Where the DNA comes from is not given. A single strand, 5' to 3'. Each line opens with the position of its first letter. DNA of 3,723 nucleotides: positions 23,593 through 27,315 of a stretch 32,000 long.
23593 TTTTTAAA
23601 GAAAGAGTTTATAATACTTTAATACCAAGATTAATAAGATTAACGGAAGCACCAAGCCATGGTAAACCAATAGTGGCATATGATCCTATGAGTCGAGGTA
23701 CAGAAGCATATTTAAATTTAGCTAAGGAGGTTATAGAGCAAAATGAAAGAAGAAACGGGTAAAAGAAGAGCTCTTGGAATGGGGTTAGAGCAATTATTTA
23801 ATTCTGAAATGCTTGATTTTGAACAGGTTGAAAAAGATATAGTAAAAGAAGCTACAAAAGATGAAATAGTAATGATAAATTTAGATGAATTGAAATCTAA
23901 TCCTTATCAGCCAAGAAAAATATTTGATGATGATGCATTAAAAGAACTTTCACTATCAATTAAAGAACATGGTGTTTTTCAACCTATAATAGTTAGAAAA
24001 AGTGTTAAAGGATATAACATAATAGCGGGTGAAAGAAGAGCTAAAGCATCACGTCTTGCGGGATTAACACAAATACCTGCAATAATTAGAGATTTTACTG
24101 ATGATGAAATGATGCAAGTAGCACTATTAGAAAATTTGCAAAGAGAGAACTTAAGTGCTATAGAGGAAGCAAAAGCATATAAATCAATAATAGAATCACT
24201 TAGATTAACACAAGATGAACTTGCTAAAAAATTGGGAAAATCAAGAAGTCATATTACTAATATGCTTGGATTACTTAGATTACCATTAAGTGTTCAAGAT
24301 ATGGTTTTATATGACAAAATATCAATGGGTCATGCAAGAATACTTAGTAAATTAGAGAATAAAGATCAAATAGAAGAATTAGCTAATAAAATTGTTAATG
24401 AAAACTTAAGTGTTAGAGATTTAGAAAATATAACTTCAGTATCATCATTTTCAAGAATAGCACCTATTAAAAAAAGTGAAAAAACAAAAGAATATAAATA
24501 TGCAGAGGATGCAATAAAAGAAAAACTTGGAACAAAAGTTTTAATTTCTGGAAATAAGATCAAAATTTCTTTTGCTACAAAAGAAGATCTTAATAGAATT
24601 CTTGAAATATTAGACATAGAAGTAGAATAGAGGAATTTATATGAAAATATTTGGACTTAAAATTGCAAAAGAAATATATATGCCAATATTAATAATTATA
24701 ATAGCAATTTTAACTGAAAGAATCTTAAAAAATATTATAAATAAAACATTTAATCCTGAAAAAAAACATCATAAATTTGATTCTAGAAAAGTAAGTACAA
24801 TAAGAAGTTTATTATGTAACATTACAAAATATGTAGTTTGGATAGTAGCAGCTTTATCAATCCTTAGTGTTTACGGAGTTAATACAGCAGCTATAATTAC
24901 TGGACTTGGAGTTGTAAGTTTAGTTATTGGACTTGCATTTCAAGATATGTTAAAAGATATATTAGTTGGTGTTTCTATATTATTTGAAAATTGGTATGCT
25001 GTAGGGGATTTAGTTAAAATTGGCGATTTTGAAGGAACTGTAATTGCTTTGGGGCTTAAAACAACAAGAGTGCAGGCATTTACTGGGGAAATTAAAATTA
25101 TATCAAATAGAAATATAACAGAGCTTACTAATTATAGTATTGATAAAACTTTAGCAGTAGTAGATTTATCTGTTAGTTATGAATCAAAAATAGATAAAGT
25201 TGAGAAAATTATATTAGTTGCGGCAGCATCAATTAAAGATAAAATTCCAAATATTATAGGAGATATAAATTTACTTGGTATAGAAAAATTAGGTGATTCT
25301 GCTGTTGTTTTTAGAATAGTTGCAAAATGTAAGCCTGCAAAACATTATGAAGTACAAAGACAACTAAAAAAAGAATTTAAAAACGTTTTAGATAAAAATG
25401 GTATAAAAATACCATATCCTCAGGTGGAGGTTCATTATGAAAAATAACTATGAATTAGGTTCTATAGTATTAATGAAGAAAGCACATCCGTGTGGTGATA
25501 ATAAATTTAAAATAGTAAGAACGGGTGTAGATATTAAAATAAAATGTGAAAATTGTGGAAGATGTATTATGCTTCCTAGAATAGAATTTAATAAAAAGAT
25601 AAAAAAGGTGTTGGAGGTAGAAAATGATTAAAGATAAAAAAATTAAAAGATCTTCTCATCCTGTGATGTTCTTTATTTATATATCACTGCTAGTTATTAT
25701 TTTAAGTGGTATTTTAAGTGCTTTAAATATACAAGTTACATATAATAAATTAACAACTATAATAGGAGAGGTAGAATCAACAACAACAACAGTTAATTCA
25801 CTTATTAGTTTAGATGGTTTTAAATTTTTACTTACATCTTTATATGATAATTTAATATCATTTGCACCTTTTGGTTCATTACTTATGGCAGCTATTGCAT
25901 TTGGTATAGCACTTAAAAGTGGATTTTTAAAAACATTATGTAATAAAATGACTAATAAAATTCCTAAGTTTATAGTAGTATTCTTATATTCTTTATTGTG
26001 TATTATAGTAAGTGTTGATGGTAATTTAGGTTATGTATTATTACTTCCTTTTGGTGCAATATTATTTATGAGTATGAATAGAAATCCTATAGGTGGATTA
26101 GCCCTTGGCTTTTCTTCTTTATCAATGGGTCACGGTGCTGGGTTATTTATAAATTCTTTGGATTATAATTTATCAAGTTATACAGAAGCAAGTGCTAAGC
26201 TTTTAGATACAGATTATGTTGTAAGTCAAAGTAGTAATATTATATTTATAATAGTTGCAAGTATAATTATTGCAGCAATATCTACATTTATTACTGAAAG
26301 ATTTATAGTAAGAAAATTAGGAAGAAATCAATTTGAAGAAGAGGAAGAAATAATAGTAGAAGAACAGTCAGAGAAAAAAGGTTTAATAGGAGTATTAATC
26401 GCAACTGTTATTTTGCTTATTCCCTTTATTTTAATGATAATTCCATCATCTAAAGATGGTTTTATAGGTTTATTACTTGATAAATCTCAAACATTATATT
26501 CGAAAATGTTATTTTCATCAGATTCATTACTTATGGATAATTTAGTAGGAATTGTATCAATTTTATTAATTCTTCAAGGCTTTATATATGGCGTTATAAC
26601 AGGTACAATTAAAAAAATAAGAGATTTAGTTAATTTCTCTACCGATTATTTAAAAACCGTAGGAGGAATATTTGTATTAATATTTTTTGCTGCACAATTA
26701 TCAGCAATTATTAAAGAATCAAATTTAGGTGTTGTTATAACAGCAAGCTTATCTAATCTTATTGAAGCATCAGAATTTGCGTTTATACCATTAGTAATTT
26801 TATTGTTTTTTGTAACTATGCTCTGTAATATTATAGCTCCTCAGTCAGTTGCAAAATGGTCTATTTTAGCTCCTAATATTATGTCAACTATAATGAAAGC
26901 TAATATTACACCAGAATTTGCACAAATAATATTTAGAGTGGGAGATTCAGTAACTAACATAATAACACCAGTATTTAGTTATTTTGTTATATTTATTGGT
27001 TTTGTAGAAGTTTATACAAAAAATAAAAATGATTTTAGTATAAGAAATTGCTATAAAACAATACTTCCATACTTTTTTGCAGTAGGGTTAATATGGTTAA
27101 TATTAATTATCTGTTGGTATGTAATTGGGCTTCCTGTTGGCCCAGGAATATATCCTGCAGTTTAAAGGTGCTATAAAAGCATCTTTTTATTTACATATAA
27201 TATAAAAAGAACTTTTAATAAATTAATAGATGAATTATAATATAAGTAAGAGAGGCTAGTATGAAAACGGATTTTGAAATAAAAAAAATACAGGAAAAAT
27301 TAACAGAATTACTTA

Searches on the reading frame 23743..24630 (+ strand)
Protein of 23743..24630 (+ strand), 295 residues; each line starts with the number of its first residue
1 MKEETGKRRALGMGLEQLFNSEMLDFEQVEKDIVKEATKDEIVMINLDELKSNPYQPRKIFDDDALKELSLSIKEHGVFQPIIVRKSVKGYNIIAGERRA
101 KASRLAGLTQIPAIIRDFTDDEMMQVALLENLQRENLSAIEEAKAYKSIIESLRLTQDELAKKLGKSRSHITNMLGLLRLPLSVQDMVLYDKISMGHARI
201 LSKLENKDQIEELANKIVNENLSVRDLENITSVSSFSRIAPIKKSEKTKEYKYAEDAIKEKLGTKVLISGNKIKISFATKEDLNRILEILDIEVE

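Call 63: search_protein_families(library=pfam, proteins=[window:23743-24630:+], max_evalue=0.00001)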
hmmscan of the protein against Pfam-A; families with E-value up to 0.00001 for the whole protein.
window:23743-24630:+ (295 aa): 2 families
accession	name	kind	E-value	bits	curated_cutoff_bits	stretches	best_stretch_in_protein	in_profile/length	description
PF02195.25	ParB_N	-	9.3e-36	122.2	26.3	1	41-133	2-95/95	ParB N-terminal domain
PF17762.8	HTH_ParB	-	3.6e-34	117.4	22.6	1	135-231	1-97/102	ParB HTH domain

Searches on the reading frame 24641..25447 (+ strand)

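Call 63: search_protein_families(library=pfam, proteins=[window:24641-25447:+], max_evalue=0.00001)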
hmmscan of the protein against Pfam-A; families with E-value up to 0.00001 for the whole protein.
window:24641-25447:+ (268 aa): 3 families
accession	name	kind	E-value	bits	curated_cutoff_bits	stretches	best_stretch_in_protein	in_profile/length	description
PF00924.24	MS_channel_2nd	-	3.1e-16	59.7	20.2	1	102-166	1-67/68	Mechanosensitive ion channel, beta-domain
PF21088.3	MS_channel_1st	-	3e-10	40.3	23.1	1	60-101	1-42/42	Mechanosensitive ion channel, transmembrane helices 2/3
PF21082.3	MS_channel_3rd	-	5.2e-07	30.4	21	1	173-257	2-88/88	Mechanosensitive ion channel MscS, C-terminal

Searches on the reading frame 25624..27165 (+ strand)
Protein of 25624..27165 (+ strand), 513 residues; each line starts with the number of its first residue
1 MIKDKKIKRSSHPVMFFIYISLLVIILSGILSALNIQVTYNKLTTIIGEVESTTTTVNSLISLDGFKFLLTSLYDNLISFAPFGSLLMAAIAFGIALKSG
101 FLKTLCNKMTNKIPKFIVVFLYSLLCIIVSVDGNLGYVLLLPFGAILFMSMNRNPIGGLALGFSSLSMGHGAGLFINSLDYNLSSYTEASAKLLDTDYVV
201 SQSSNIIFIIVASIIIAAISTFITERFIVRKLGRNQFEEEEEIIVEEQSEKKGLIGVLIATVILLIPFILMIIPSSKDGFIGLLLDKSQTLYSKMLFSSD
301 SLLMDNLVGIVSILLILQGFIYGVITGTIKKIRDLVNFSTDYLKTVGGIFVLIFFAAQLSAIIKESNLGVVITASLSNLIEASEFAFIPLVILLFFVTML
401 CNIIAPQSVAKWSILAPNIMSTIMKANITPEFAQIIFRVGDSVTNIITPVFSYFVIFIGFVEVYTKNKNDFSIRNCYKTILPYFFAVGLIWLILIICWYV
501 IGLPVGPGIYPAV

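Call 63: search_protein_families(library=pfam, proteins=[window:25624-27165:+], max_evalue=0.00001)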
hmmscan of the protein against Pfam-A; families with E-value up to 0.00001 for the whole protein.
window:25624-27165:+ (513 aa): 1 family
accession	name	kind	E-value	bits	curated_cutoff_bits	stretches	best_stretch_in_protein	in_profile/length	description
PF03806.19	ABG_transport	-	2.5e-100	336.6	27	1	11-510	14-499/502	AbgT putative transporter family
